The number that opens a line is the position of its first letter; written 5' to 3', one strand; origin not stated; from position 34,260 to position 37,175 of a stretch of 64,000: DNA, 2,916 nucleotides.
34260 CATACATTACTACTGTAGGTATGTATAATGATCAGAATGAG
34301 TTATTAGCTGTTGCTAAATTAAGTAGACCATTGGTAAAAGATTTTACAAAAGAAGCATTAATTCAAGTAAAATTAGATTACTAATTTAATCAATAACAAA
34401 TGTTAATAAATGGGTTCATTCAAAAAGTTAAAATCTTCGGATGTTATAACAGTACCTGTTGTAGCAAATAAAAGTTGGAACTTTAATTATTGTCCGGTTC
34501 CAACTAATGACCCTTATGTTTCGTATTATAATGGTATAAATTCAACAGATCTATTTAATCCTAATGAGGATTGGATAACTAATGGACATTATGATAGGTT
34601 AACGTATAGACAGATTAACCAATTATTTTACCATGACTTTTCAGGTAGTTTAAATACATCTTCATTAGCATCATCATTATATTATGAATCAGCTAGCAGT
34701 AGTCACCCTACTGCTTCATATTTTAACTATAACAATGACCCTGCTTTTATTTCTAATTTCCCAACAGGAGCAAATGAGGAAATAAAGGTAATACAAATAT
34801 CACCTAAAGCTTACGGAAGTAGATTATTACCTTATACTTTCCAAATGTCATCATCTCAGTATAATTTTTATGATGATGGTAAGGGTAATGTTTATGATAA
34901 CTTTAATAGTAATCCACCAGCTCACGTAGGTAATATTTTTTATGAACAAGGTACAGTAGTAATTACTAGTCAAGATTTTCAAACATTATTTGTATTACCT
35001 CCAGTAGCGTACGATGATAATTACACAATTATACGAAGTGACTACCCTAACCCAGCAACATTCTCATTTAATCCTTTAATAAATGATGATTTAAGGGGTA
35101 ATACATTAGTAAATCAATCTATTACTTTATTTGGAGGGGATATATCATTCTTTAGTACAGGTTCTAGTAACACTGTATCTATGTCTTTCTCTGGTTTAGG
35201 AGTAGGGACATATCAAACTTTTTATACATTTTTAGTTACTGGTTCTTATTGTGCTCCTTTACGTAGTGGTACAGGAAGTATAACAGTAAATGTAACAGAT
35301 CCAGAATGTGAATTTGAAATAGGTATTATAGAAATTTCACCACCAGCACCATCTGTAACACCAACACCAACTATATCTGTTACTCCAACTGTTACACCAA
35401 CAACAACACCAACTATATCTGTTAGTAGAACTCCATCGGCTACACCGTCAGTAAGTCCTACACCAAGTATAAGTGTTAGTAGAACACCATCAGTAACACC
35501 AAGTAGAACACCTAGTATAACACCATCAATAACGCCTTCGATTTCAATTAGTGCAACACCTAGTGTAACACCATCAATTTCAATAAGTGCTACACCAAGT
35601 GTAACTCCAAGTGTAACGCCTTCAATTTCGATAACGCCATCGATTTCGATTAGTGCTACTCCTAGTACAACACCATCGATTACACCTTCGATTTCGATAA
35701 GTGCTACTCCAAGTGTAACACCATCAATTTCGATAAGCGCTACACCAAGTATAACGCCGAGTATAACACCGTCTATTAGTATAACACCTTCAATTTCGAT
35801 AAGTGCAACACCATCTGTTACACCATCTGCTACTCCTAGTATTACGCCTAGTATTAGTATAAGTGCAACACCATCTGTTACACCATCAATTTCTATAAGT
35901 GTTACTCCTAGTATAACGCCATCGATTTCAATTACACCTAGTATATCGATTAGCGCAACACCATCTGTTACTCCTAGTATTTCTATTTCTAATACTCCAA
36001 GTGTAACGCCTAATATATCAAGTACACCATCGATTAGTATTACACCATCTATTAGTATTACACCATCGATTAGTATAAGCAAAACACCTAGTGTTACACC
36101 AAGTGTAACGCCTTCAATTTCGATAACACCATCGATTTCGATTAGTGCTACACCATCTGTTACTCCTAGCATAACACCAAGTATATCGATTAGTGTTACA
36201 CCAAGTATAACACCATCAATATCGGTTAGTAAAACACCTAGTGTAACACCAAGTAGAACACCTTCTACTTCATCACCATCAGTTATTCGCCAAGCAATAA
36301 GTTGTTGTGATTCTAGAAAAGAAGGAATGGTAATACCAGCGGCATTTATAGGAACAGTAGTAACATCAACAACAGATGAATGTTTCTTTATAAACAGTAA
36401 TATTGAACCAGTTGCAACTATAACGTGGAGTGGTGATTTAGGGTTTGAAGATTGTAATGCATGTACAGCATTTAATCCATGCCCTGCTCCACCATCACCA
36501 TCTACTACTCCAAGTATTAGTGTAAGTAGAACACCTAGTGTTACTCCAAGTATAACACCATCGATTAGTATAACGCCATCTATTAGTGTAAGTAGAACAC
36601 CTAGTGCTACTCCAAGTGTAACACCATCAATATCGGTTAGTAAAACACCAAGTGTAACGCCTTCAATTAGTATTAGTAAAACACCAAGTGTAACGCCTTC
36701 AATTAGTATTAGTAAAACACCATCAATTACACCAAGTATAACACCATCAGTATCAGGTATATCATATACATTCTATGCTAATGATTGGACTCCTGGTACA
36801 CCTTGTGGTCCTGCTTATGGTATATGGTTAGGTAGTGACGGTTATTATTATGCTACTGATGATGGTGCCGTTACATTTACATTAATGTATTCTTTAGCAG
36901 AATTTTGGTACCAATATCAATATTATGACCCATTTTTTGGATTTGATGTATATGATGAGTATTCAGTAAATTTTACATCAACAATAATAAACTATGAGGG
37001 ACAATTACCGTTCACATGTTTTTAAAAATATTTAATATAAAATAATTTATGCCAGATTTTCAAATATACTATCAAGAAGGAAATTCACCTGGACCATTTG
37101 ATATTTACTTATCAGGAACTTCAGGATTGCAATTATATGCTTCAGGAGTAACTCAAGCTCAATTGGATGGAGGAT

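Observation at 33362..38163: Duplicated fibre gene whose second copy is split into three genes and inflated by Pro-Thr-Ser tandem repeats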

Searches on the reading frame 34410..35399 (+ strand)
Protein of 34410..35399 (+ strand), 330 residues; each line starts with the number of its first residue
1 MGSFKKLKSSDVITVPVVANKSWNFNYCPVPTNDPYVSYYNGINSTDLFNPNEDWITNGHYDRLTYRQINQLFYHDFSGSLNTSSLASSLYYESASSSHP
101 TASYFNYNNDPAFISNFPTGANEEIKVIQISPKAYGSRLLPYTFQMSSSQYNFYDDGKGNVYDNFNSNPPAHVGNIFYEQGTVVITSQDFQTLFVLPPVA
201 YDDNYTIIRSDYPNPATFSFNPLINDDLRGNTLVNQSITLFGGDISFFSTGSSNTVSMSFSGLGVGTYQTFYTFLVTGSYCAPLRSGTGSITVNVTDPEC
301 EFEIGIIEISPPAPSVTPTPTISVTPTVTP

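Call 21: find_homologous_proteins(query=window:34410-35399:+, max_evalue=0.001)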
Query window:34410-35399:+ (330 aa): 196 proteins with E <= 0.001 among 3450 candidates; the best 120 are listed.
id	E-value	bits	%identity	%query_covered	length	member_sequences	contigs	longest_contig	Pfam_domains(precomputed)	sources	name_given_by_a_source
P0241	2.1e-203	693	92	100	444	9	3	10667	-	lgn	-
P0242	5.0e-200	682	90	100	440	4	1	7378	-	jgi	jgi:hypothetical protein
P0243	6.8e-200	681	91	100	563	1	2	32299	-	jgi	jgi:hypothetical protein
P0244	9.7e-198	674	88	100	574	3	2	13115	-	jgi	-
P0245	5.1e-196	668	90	100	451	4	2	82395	-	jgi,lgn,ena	-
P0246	2.6e-181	620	87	94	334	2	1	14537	-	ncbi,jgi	-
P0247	1.2e-161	555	77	92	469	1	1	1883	-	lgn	-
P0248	6.6e-161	553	78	96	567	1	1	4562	-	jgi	-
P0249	1.0e-160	552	76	100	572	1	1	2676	-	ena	-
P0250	7.8e-159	546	75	100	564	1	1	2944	-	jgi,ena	-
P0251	2.5e-156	538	71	99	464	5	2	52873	-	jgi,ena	jgi:hypothetical protein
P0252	3.0e-155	534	92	79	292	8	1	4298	-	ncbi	-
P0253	4.6e-155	534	75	92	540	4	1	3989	-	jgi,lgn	jgi:hypothetical protein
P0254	1.8e-154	532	72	100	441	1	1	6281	-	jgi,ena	jgi:hypothetical protein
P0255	1.5e-149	516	70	100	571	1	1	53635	-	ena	-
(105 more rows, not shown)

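Call 42: search_protein_families(library=pfam, proteins=[window:34410-35333:+], max_evalue=10)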
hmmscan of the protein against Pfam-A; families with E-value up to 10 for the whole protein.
window:34410-35333:+ (308 aa): 0 families

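Call 52: predict_structure(alignment_id=A3)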
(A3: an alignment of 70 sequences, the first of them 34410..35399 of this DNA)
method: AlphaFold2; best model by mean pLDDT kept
length: 330 residues; sequences in the alignment: 70
mean_pLDDT: 78.0   pTM: 0.69
mean pLDDT of the five models: 78.0, 77.9, 77.6, 76.7, 76.5
residues with pLDDT >= 90: 127; 70-90: 108; 50-70: 46; < 50: 49
segments of 3 or more residues with pLDDT < 50: 12-19, 81-109, 324-330
pLDDT, mean of each block of 10 residues (from residue 1): 53 48 77 86 91 87 91 67 42 34 41 72 92 80 89 91 87 89 91 89 92 87 92 94 95 91 84 92 92 88 64 55 47
secondary structure, 60 per line:
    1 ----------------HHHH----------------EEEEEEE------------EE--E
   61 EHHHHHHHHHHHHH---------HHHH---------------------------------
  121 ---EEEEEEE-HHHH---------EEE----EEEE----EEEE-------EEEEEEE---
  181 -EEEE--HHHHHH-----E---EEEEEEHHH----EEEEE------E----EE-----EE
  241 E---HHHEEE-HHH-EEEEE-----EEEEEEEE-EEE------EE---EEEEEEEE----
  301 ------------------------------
elements in order: H17-20 E37-43 H62-74 H84-87 E124-130 H132-135 E145-147 E152-155 E160-163 E171-177 E182-185 H188-193 E203-208 E216-220 E239-241 E248-250 E256-260 E266-273 E275-277 E289-296
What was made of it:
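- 34992..35333 (+): Cadherin-like Ig domain (aa ~195-308). AF2 model has pLDDT about 90 in this stretch (call 52).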

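Call 58: fold_search(model_id=the predicted structure, library=viral)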
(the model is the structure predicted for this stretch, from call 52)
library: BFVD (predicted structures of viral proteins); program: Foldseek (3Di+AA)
matches with E <= 10: 871; with E <= 0.001: 13
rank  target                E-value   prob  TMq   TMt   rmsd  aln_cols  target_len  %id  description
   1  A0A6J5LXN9            2.9e-07  1.00  0.34  0.25  22.8       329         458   18  Uncharacterized protein [uncultured Caudovirales phage]
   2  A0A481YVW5            6.2e-05  1.00  0.23  0.14   8.5       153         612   14  Uncharacterized protein [Marseillevirus LCMAC103]
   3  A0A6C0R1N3            1.7e-04  1.00  0.23  0.10  13.3       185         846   15  PKD/Chitinase domain-containing protein [Alteromonas phage vB_AmeM_PT11-V22]
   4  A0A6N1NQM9            2.3e-04  1.00  0.22  0.18   3.5       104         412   15  Uncharacterized protein [Tupanvirus soda lake]
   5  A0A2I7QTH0            3.5e-04  0.99  0.21  0.17  13.6       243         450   11  (no name in the UniProt tables at hand)
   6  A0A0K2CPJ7            5.5e-04  0.96  0.19  0.08  13.4       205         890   16  Putative major virion structural protein [Brevibacillus phage SecTim467]
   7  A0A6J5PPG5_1          5.8e-04  0.97  0.20  0.10  10.6       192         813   17  Concanavalin A-like lectin/glucanases superfamily [uncultured Caudovirales phage]
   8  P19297                6.9e-04  1.00  0.18  0.17  13.5       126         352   13  Uncharacterized 38.6 kDa protein [Thermoproteus tenax virus 1 (strain KRA1)]
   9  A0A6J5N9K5            6.9e-04  0.93  0.25  0.16  19.0       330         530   16  Concanavalin A-like lectin/glucanases superfamily [uncultured Caudovirales phage]
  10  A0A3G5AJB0            7.7e-04  1.00  0.25  0.14   3.8       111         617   17  Collagen-like protein [Solivirus sp.]
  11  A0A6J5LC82            8.6e-04  0.98  0.24  0.09  12.3       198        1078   11  Ig [uncultured Caudovirales phage]
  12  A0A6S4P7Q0            8.6e-04  0.96  0.21  0.13  11.9       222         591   11  Tail fiber protein [uncultured phage_MedDCM-OCT-S28-C10]
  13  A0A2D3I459            9.2e-04  1.00  0.19  0.21  10.4       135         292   11  CR1-gamma [Human mastadenovirus D]
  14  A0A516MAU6            1.0e-03  0.97  0.22  0.19  19.7       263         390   13  (no name in the UniProt tables at hand)
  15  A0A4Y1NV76            1.1e-03  0.92  0.21  0.15  12.0       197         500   12  (no name in the UniProt tables at hand)
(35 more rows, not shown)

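Call 60: fold_search(model_id=the predicted structure, library=pdb)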
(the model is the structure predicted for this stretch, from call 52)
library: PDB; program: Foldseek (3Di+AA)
matches with E <= 10: 1693; with E <= 0.001: 4
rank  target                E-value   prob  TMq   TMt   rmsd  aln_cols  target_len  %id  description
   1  9c3c_A                2.4e-04  1.00  0.23  0.19  15.4       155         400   13  Cryo-EM structure of native dystrophin-glycoprotein complex (DGC) (released 2024-10-23)
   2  7a7d_a                5.0e-04  1.00  0.24  0.16  11.4       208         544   13  Cadherin fit into cryo-ET map (released 2020-12-23)
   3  8uf4_A                7.0e-04  1.00  0.22  0.41  11.8       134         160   14  Crystal structure of wildtype dystroglycan proteolytic domain (juxtamembrane domain) (released 2024-09-11)
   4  5t4m_A                8.8e-04  0.95  0.22  0.21  23.0       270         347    7  Crystal Structure of Human Protocadherin-15 EC3-5 (released 2017-02-22)
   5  8d40_A                1.0e-03  1.00  0.24  0.19  10.3       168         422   17  Crystal structure of human CELSR1 EC1-4 (released 2023-08-30)
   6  7djl_B                1.0e-03  0.84  0.20  0.15  18.3       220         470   12  Structure of four truncated and mutated forms of quenching protein (released 2022-06-08)
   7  6dms                  1.2e-03  0.96  0.21  0.11  14.7       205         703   11  Endo-fucoidan hydrolase MfFcnA4_H294Q from glycoside hydrolase family 107 (released 2018-10-03)
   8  8uf4_C                1.6e-03  1.00  0.23  0.42  11.6       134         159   14  Crystal structure of wildtype dystroglycan proteolytic domain (juxtamembrane domain) (released 2024-09-11)
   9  6cgb                  1.7e-03  1.00  0.22  0.32  11.1       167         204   14  chimera of mouse cadherin-11 EC1 and mouse cadherin-6 EC2 (released 2018-05-09)
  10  6qvk_1A               2.0e-03  0.94  0.21  0.17  16.3       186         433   10  The cryo-EM structure of bacteriophage phi29 prohead (released 2019-06-12)
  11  8f2o_A                2.3e-03  0.90  0.22  0.17  17.1       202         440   10  Phi-29 expanded, DNA-packaged fiberless prohead (released 2023-11-15)
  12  7djl_A                2.5e-03  0.80  0.20  0.15  11.7       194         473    9  Structure of four truncated and mutated forms of quenching protein (released 2022-06-08)
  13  6s5w_A                3.1e-03  1.00  0.20  0.53   4.6       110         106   14  Structure of Rib domain 'Rib Long' from Lactobacillus acidophilus (released 2019-12-11)
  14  5n30                  3.1e-03  1.00  0.20  0.27   5.0       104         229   10  Crystal structure of the V72I mutant of the mouse alpha-Dystroglycan N-terminal region (released 2017-11-01)
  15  6dns                  3.1e-03  0.99  0.21  0.13  13.4       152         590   14  Endo-fucoidan hydrolase MfFcnA9 from glycoside hydrolase family 107 (released 2018-10-03)
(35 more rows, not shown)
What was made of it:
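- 34992..35333 (+): Foldseek agrees (calls 58, 60).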

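Call 82: find_related_loci(query=A3, collection=viral_contigs, flank=10000)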
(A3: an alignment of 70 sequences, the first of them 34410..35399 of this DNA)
Query A3 (330 aa) in viral_contigs; peptide patterns used: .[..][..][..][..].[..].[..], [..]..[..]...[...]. (x = any residue, [..] = any of these).
598 stretches matched a pattern (row limit reached: there are more); 319 encode a relative of the query (tblastn E <= 1e-3); the best 80 are kept; 80 distinct loci.
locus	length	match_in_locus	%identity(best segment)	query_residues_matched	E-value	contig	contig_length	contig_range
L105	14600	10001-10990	72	1-329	6e-162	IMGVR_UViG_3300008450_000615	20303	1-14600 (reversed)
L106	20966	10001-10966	75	1-322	2e-159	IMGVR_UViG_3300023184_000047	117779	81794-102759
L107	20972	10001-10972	69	1-330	2e-138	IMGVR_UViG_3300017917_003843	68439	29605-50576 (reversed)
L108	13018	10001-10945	68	1-317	5e-136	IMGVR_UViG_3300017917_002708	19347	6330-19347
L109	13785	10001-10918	65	1-310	7e-130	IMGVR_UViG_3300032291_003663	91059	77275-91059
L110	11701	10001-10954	62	1-323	5e-128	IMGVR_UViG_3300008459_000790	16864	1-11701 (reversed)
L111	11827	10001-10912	65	1-306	6e-128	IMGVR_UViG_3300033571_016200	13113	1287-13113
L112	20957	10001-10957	62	1-323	3e-127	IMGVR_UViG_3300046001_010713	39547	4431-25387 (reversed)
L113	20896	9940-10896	62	1-323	3e-127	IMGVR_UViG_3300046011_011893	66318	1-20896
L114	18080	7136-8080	65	1-317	3e-122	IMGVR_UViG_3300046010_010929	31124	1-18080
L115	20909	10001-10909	64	1-308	2e-122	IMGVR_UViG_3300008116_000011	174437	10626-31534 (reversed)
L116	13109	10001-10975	46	1-309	1e-80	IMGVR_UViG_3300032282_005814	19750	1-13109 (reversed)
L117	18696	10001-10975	45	1-309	4e-78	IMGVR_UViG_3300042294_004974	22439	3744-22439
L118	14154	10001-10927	46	1-310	5e-75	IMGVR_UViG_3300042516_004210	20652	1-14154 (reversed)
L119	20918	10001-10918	44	1-308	1e-73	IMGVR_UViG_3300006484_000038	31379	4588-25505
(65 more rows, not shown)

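Call 99: search_protein_families(library=ncbifam, proteins=[window:34410-35399:+], max_evalue=0.1)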
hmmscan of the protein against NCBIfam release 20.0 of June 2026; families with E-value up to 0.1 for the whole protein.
window:34410-35399:+ (330 aa): 1 family
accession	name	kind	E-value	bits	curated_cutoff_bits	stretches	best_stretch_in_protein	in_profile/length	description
NF037934.1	holdfast_HfaA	equivalog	0.015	15.7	50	1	227-267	35-75/115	holdfast anchoring protein HfaA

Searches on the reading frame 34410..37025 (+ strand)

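Call 5: search_protein_families(library=pfam, proteins=[window:34410-37025:+], max_evalue=0.1)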
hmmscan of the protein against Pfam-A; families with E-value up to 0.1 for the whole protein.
window:34410-37025:+ (871 aa): 0 families

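Call 6: search_protein_families(library=phrogs, proteins=[window:34410-37025:+], max_evalue=0.01)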
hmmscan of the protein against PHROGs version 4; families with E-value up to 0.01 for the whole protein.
window:34410-37025:+ (871 aa): 1 family
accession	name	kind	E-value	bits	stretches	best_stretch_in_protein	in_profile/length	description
phrog_15511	-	unknown function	1.6e-23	84.6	6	688-778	203-294/511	-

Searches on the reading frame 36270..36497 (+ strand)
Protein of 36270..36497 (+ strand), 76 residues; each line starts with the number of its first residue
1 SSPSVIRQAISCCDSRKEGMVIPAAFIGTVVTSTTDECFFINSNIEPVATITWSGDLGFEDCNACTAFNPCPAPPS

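Call 42: search_protein_families(library=pfam, proteins=[window:36270-36497:+], max_evalue=10)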
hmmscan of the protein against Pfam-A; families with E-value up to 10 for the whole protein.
seq(76 aa): 0 families

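Call 65: search_solved_structures(query=window:36270-36497:+, max_evalue=10)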
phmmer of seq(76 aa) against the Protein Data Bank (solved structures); distinct sequences matched with E-value up to 10: 1.
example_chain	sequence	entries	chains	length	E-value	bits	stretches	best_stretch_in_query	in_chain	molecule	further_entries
6xwt_E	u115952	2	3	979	0.4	14.5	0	6-35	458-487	Chromosome alignment defect 1 | Ryanodine Receptor 2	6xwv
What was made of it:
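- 36286..36489 (+): 6-Cys mini-domain (aa 626-693). No Pfam or PDB match (calls 42, 65).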

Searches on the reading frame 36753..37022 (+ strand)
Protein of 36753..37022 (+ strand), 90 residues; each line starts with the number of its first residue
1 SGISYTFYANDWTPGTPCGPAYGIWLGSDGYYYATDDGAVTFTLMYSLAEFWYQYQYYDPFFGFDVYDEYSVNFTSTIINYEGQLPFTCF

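Call 42: search_protein_families(library=pfam, proteins=[window:36753-37022:+], max_evalue=10)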
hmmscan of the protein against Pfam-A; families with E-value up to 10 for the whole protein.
seq(90 aa): 0 families

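Call 66: search_solved_structures(query=window:36753-37022:+, max_evalue=10)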
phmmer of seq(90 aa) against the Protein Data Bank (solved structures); distinct sequences matched with E-value up to 10: 1.
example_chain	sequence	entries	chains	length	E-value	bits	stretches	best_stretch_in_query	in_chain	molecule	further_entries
6kdd_A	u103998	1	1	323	0.026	18.2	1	7-76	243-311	Endoglucanase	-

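Call 96: search_protein_representatives(protein=window:36762-37022:+)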
Query: 87 residues. Proteins with E-value up to 0.001 (for the whole library): 13; up to 1e-10: 5; up to 1e-30: 1. The best 13 are listed.
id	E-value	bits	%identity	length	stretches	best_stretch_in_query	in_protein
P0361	1.1e-42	160.6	85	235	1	1-87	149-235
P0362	1.8e-29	118.2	66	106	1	1-86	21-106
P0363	5.7e-19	84.5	53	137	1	1-87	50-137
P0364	1.9e-17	79.6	55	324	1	1-87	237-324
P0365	2.8e-11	59.9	72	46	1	42-81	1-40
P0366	8.2e-08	48.7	38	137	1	4-82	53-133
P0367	2.5e-07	47.2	53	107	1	30-83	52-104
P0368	1.6e-06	44.6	43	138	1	1-83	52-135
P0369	3.3e-06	43.6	44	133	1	2-82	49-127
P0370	4.9e-06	43.0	51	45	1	42-82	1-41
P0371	1.4e-05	41.6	45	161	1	3-82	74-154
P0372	1.3e-04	38.5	37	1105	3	39-67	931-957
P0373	2.6e-04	37.5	45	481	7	13-39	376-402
